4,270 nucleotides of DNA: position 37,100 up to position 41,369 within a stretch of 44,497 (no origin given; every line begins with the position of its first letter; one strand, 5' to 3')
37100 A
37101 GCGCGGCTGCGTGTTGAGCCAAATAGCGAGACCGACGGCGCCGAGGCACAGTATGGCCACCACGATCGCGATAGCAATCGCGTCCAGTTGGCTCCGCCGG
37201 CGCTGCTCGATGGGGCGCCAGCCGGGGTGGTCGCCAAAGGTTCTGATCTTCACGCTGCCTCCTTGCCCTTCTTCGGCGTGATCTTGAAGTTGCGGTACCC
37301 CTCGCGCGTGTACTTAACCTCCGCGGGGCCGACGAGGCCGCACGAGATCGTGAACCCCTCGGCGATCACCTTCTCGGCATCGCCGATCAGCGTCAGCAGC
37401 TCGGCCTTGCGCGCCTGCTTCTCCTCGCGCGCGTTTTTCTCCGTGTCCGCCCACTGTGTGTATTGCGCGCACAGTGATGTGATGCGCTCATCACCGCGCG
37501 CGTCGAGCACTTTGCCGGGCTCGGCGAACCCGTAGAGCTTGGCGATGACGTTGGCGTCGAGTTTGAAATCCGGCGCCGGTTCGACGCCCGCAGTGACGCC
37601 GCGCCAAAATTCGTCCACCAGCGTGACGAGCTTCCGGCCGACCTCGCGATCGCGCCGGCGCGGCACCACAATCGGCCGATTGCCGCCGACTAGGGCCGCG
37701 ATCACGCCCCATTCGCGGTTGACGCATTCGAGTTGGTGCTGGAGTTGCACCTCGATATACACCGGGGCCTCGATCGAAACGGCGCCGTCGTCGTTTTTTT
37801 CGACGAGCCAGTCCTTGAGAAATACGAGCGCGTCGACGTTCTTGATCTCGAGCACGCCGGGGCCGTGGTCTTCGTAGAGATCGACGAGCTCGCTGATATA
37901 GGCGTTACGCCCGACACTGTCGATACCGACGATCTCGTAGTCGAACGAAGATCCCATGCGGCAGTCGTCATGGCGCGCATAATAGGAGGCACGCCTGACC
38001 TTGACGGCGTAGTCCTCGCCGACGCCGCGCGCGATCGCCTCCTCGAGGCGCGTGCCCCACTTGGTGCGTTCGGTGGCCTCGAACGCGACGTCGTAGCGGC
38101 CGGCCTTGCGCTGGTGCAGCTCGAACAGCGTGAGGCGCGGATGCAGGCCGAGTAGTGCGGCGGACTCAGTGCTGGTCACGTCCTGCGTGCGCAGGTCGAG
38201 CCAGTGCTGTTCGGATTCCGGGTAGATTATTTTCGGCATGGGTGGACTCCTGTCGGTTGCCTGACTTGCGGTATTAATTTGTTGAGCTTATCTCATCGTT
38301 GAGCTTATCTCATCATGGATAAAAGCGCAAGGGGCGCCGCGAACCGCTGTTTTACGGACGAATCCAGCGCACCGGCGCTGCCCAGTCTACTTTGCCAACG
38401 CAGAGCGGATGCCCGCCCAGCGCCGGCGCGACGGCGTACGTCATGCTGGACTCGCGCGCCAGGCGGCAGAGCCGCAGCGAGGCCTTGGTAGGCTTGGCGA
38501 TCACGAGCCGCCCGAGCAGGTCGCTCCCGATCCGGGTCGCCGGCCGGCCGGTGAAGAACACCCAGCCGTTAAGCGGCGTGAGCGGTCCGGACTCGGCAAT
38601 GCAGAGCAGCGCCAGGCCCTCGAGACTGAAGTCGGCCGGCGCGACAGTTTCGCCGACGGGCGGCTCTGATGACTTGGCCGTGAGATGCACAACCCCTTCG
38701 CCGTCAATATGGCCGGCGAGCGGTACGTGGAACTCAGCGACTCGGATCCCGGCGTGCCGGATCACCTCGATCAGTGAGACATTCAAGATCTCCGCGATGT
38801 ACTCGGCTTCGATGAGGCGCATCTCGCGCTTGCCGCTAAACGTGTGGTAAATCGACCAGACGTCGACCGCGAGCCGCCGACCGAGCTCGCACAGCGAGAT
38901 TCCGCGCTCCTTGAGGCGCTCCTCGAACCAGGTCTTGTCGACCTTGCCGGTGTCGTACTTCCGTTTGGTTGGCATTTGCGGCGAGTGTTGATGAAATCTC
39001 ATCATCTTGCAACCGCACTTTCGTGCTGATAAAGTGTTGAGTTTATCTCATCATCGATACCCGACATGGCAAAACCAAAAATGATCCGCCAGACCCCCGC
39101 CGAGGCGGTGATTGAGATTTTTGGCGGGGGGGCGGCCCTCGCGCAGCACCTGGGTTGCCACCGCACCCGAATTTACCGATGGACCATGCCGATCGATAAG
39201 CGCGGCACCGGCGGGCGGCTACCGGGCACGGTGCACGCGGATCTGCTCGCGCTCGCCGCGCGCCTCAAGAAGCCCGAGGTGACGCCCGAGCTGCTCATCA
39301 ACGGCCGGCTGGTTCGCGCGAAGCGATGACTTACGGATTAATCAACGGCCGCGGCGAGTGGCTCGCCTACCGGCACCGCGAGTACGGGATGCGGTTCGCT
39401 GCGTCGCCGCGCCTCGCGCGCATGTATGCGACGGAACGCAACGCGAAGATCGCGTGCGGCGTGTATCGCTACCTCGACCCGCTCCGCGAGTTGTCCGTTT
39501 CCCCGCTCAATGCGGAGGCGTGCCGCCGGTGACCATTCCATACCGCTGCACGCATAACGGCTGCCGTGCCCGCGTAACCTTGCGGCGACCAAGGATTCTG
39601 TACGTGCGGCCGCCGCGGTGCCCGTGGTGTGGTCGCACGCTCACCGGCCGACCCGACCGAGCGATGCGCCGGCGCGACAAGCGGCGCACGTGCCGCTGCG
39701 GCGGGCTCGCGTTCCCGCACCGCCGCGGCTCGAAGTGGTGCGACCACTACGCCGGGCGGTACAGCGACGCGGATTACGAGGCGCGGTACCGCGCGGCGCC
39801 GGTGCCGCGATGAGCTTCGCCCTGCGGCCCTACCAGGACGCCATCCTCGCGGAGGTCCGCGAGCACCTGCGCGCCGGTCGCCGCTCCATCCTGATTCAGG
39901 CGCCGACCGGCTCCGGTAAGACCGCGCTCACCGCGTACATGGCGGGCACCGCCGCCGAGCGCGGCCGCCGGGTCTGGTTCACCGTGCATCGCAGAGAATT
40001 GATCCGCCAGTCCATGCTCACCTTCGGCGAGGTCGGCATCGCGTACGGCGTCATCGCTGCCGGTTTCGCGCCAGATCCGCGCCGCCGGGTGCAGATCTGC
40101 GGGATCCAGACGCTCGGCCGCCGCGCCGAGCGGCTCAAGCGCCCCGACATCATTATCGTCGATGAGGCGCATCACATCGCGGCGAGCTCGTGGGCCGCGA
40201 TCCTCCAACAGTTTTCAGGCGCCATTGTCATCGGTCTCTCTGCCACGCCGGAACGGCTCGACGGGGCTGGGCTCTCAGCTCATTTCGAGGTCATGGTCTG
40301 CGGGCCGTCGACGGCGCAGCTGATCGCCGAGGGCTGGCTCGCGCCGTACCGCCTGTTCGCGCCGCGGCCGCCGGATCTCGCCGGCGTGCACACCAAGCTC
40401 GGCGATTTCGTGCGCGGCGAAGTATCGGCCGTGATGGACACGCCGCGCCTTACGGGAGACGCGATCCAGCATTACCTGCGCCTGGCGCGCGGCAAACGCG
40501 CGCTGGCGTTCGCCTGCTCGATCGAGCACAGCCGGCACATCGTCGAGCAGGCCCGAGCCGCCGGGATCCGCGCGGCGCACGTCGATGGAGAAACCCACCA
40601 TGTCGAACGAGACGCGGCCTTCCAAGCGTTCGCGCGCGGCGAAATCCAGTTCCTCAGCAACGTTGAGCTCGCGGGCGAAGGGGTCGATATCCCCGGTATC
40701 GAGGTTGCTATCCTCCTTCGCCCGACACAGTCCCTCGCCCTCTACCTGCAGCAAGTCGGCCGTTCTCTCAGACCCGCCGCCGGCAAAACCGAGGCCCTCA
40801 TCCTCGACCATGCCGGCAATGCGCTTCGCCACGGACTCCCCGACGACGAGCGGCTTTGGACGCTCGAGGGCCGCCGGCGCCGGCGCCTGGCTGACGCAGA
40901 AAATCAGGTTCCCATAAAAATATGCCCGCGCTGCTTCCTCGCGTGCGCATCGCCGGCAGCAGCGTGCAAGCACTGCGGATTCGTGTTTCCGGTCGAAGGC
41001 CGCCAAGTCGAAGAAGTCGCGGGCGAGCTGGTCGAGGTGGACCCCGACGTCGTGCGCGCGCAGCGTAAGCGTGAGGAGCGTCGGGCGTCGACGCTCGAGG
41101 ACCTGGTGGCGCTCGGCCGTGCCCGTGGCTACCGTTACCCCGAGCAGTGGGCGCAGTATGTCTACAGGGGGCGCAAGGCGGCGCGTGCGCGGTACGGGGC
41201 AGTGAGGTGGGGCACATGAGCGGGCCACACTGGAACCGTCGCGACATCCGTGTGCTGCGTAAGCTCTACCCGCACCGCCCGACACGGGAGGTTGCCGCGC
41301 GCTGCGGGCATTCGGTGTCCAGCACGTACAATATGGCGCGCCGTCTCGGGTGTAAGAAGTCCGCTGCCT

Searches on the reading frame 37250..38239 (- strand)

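Call 4: search_protein_families(library=pfam, proteins=[window:37250-38239:-], max_evalue=0.01)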
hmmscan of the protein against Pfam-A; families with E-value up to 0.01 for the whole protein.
window:37250-38239:- (329 aa): 1 family
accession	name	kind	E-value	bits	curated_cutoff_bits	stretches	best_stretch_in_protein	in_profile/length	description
PF09588.16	YqaJ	-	1.2e-15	58.5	22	1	12-172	1-146/150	YqaJ-like viral recombinase domain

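Call 6: search_protein_families(library=phrogs, proteins=[window:37250-38239:-], max_evalue=0.001)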
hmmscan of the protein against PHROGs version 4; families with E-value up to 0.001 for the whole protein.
window:37250-38239:- (329 aa): 1 family
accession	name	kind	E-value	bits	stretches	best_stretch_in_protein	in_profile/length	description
phrog_434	-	DNA, RNA and nucleotide metabolism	2.1e-50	173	1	9-324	56-365/372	RecE-like recombination exonuclease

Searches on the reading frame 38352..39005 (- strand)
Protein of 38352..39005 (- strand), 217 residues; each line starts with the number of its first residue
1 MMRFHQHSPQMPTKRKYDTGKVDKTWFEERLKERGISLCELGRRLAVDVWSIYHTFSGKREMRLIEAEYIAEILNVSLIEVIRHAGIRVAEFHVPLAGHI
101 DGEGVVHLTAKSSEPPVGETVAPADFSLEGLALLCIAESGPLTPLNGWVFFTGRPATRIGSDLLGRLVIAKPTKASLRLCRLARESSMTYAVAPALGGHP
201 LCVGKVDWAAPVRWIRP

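Call 25: search_protein_families(library=phrogs, proteins=[window:38352-39005:-], max_evalue=0.001)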
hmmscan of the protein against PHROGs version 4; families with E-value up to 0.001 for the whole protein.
window:38352-39005:- (217 aa): 0 families

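Call 69: search_protein_families(library=pfam, proteins=[window:38352-39005:-], max_evalue=0.05)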
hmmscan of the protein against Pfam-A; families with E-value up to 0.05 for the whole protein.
window:38352-39005:- (217 aa): 1 family
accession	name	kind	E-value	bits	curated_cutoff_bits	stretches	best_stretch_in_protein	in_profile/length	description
PF01381.28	HTH_3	-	0.029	14.8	23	1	29-80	3-54/55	Helix-turn-helix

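Call 70: search_solved_structures(query=window:38352-39005:-, max_evalue=0.01)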
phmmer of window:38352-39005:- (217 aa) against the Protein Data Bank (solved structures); distinct sequences matched with E-value up to 0.01: 0.

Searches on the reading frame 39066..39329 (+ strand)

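Call 25: search_protein_families(library=phrogs, proteins=[window:39066-39329:+], max_evalue=0.001)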
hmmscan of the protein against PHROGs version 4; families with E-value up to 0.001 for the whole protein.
window:39066-39329:+ (87 aa): 1 family
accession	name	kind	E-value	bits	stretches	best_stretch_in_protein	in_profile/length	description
phrog_409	-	transcription regulation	0.0006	21.4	1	14-40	19-45/127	transcriptional regulator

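Call 69: search_protein_families(library=pfam, proteins=[window:39066-39329:+], max_evalue=0.05)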
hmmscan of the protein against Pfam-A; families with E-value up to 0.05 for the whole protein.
window:39066-39329:+ (87 aa): 4 families
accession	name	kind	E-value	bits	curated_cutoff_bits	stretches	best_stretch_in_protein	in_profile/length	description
PF15943.11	YdaS_toxin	-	0.00029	21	30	1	14-40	3-29/65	Bacterial toxin YdaS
PF14549.12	P22_Cro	-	0.0044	17.2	30.2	1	13-43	3-35/60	DNA-binding transcriptional regulator Cro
PF13384.12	HTH_23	-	0.021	15.1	24.6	1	24-39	22-37/50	Homeodomain-like domain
PF13518.12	HTH_28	-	0.027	15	25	1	23-40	16-33/52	Helix-turn-helix domain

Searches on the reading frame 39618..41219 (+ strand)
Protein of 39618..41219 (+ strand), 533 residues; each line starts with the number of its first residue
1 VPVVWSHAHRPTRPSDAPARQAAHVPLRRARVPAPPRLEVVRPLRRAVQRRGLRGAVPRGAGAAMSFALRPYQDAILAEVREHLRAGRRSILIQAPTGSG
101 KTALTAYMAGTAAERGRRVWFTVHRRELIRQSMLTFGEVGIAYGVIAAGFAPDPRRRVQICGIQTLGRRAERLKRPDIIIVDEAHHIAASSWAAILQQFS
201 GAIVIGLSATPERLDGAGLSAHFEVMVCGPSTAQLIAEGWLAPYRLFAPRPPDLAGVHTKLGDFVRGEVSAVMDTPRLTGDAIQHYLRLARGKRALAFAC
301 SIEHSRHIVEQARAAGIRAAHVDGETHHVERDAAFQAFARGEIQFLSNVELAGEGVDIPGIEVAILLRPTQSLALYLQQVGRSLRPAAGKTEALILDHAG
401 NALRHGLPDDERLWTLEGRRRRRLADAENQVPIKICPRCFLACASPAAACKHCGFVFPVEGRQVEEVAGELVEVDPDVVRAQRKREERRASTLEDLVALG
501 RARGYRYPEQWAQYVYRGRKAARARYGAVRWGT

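Call 25: search_protein_families(library=phrogs, proteins=[window:39618-41219:+], max_evalue=0.001)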
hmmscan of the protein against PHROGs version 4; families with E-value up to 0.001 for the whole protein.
window:39618-41219:+ (533 aa): 6 families
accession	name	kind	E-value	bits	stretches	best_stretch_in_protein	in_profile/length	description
phrog_16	-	DNA, RNA and nucleotide metabolism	6.5e-97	326.8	1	64-481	268-671/986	DNA helicase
phrog_16694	-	unknown function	2.5e-17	63.1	1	66-245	272-484/1010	-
phrog_9690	-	DNA, RNA and nucleotide metabolism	1.8e-14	54.5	1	177-400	42-270/306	DNA helicase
phrog_16259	-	DNA, RNA and nucleotide metabolism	8.4e-09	36.1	1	66-191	115-240/330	DNA helicase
phrog_2488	-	DNA, RNA and nucleotide metabolism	6.8e-07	29.4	1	69-115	19-65/579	DNA helicase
phrog_3830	-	unknown function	9.9e-05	21.7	0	65-138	263-343/1032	-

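Call 69: search_protein_families(library=pfam, proteins=[window:39618-41219:+], max_evalue=0.05)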
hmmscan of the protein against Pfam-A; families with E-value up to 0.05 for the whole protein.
window:39618-41219:+ (533 aa): 13 families
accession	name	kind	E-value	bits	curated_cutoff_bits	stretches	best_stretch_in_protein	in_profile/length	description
PF04851.21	ResIII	-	1.9e-27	96.6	22.5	1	67-213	2-164/164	Type III restriction enzyme, res subunit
PF00271.37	Helicase_C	-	8.2e-17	61.9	23.5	1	282-385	5-108/110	Helicase conserved C-terminal domain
PF00270.35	DEAD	-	2e-12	47.6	26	1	72-212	3-161/167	DEAD/DEAH box helicase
PF13401.12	AAA_22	-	2.8e-07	31.3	27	1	87-207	4-120/130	AAA domain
PF13604.12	AAA_30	-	1.7e-05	25.1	27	1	80-200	10-113/191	AAA domain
PF13191.12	AAA_16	-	3.6e-05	24.7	32.6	1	73-199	8-155/167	AAA ATPase domain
PF18766.7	SWI2_SNF2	-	0.00061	20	26.7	1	86-211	16-155/221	SWI2/SNF2 ATPase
PF25199.1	nSTAND_NTPase5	-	0.0033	17.7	34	0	70-121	22-75/145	Novel STAND NTPase 5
PF05127.21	NAT10_TcmA_helicase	-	0.0094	16.3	22.7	1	93-204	2-118/176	RNA cytidine acetyltransferase NAT10/TcmA, helicase domain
PF01695.23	IstB_IS21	-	0.012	15.6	24.1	0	90-125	94-129/238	IstB-like ATP binding protein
PF13481.12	AAA_25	-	0.02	14.9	27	0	81-123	27-66/195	AAA domain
PF00004.35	AAA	-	0.029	15.2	21.2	0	91-217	1-117/131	ATPase family associated with various cellular activities (AAA)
PF00437.27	T2SSE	-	0.033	13.3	24.9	0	72-116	126-170/370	Type II/IV secretion system protein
